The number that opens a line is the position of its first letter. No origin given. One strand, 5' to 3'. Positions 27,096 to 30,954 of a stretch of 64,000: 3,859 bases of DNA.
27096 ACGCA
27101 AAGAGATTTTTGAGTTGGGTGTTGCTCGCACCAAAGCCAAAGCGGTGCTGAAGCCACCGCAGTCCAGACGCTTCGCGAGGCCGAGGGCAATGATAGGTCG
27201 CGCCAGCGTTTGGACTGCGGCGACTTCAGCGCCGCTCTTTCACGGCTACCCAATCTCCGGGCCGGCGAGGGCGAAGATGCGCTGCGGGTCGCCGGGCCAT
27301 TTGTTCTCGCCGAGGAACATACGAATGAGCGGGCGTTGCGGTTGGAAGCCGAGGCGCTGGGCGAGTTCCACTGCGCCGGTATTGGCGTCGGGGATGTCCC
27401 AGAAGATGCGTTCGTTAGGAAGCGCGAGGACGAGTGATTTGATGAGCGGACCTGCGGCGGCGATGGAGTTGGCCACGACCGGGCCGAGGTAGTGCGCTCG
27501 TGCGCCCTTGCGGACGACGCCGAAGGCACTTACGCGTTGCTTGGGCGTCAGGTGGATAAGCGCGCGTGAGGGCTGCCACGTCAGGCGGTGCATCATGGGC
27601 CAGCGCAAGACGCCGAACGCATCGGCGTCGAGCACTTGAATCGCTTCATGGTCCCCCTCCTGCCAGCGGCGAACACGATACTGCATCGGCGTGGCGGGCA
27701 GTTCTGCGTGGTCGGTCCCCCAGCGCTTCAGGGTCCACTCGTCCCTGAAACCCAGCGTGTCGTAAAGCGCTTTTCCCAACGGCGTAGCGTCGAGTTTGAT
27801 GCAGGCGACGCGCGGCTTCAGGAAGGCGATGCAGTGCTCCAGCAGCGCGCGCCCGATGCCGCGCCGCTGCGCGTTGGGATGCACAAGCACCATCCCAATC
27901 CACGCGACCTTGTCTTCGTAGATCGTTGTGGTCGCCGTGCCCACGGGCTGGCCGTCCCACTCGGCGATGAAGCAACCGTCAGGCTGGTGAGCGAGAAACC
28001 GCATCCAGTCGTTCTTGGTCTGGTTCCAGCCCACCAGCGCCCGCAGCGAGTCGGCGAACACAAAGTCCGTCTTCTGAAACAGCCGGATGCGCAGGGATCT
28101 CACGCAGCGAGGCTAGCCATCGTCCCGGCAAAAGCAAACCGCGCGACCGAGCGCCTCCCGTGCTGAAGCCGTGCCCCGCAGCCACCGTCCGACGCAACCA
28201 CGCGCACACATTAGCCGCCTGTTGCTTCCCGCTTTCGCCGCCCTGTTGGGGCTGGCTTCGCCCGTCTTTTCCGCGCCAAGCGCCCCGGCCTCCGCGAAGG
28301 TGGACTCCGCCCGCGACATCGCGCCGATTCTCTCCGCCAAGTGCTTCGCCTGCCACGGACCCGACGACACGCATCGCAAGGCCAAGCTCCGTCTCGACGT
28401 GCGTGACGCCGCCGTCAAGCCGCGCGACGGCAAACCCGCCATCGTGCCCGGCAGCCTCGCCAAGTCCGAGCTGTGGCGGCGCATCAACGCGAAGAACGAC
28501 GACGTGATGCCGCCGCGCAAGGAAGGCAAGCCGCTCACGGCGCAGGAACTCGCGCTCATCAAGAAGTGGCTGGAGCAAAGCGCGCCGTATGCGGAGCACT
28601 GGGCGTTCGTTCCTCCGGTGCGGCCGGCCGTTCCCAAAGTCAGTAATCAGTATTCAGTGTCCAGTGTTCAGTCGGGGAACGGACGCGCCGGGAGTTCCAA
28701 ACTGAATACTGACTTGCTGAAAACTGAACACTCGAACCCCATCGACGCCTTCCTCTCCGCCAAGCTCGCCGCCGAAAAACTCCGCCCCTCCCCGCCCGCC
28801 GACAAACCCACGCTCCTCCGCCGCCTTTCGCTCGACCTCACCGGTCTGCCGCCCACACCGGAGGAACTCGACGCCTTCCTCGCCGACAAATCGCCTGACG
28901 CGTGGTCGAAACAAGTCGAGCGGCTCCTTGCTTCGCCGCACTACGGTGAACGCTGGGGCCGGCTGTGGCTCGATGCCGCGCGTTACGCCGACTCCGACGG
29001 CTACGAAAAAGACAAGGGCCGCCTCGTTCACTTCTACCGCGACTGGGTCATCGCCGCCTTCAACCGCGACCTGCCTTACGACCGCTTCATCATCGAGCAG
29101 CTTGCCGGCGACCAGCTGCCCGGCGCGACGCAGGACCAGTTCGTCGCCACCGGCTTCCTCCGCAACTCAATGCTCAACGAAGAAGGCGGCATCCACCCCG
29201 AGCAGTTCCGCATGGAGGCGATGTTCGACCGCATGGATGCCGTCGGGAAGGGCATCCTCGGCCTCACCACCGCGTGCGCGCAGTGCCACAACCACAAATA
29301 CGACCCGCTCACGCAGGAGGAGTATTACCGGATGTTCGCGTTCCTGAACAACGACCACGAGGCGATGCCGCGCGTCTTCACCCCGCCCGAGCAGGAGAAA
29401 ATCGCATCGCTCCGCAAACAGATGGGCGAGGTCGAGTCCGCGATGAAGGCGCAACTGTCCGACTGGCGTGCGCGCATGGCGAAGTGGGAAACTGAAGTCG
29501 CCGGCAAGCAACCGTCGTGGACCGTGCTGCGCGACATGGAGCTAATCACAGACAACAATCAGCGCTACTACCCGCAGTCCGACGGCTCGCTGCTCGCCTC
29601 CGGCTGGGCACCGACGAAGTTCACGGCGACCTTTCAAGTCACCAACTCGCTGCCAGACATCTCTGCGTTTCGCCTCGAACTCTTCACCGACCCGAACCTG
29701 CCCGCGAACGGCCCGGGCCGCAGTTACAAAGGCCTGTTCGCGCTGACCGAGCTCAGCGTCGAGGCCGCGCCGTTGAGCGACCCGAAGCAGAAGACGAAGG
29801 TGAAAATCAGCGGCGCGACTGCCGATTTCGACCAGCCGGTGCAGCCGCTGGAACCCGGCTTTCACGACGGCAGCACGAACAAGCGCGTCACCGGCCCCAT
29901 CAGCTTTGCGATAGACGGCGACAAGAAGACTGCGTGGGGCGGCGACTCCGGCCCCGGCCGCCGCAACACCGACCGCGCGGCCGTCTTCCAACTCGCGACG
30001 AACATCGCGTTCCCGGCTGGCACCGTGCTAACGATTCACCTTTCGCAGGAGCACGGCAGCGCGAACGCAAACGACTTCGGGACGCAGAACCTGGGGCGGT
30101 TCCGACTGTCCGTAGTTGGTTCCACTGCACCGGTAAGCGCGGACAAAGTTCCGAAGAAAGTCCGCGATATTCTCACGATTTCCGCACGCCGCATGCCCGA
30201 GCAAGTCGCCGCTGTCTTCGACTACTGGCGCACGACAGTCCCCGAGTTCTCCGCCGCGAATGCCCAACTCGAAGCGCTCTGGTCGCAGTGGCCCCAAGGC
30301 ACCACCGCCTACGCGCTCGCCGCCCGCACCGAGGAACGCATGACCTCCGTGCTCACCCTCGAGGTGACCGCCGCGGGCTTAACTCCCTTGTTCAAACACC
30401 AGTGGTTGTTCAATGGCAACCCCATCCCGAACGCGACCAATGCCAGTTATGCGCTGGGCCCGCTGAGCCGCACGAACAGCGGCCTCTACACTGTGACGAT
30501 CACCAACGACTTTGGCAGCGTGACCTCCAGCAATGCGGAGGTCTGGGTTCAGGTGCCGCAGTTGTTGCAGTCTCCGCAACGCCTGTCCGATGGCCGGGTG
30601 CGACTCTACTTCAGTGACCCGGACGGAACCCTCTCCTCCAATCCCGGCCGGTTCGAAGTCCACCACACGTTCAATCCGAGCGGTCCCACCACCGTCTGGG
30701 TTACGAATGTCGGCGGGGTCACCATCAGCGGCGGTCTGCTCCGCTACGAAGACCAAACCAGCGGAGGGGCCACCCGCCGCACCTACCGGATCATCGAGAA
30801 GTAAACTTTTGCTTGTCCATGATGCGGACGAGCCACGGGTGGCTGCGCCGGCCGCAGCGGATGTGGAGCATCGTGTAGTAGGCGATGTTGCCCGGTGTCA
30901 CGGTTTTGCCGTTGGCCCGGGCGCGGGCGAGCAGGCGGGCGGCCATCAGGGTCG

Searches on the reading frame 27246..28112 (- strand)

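Call 14: search_protein_families(library=pfam, proteins=[window:27246-28112:-], max_evalue=0.01)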
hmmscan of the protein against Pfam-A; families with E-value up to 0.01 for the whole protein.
window:27246-28112:- (288 aa): 6 families
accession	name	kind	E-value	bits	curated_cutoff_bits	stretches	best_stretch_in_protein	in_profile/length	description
PF00583.31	Acetyltransf_1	-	4.4e-19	69.3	20.7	1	35-122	21-116/116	Acetyltransferase (GNAT) family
PF18014.7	Acetyltransf_18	-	4.6e-19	68.8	22.7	1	159-281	2-124/124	Acetyltransferase (GNAT) domain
PF13508.13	Acetyltransf_7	-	6.7e-14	52.5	27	1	46-123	4-83/84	Acetyltransferase (GNAT) domain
PF13673.13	Acetyltransf_10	-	3.7e-10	40.3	23.6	1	43-124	29-109/128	Acetyltransferase (GNAT) domain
PF08445.16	FR47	-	0.00011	22.6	22.1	1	58-126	10-81/86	FR47-like protein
PF13527.13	Acetyltransf_9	-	0.0015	18.9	25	1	68-101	71-104/127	Acetyltransferase (GNAT) domain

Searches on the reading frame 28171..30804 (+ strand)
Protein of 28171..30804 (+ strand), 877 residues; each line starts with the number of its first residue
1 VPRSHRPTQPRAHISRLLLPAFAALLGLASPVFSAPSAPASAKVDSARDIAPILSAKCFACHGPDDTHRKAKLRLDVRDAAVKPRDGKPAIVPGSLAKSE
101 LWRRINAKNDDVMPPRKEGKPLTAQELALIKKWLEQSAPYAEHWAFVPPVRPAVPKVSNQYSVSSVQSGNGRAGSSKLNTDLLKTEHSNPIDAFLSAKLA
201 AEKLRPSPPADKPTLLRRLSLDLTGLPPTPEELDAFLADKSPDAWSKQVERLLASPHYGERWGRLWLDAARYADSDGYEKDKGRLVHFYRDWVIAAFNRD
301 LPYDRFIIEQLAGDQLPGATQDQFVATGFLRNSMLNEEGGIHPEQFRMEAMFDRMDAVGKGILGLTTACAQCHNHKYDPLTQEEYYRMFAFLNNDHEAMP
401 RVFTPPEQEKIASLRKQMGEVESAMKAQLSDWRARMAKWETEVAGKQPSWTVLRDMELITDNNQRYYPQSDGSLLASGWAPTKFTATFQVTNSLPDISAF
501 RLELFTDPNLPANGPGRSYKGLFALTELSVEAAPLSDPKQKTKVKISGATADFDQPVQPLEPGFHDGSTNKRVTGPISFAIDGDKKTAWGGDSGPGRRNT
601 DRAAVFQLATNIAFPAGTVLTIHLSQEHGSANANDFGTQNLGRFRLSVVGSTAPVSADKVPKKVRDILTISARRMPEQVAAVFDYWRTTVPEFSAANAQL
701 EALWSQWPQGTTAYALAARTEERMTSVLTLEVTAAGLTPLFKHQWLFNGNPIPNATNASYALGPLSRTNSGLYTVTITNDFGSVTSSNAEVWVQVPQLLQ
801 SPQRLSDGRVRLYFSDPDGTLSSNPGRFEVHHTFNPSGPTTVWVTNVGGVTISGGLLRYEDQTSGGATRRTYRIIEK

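Call 14: search_protein_families(library=pfam, proteins=[window:28171-30804:+], max_evalue=0.01)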
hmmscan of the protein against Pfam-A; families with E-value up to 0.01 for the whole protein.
window:28171-30804:+ (877 aa): 4 families
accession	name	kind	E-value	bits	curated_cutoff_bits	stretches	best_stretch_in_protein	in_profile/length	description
PF07583.16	PSCyt2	-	1.9e-86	289.8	29.8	1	190-394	1-206/209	Protein of unknown function (DUF1549)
PF07635.16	PSCyt1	-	6.8e-16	59.1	22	1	58-116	1-58/59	Planctomycete cytochrome C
PF13442.11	Cytochrome_CBB3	-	2.6e-05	24.9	27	0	47-134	3-68/68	Cytochrome C oxidase, cbb3-type, subunit III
PF00034.26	Cytochrom_C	-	0.0086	17.8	21.3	0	55-136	9-88/90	Cytochrome c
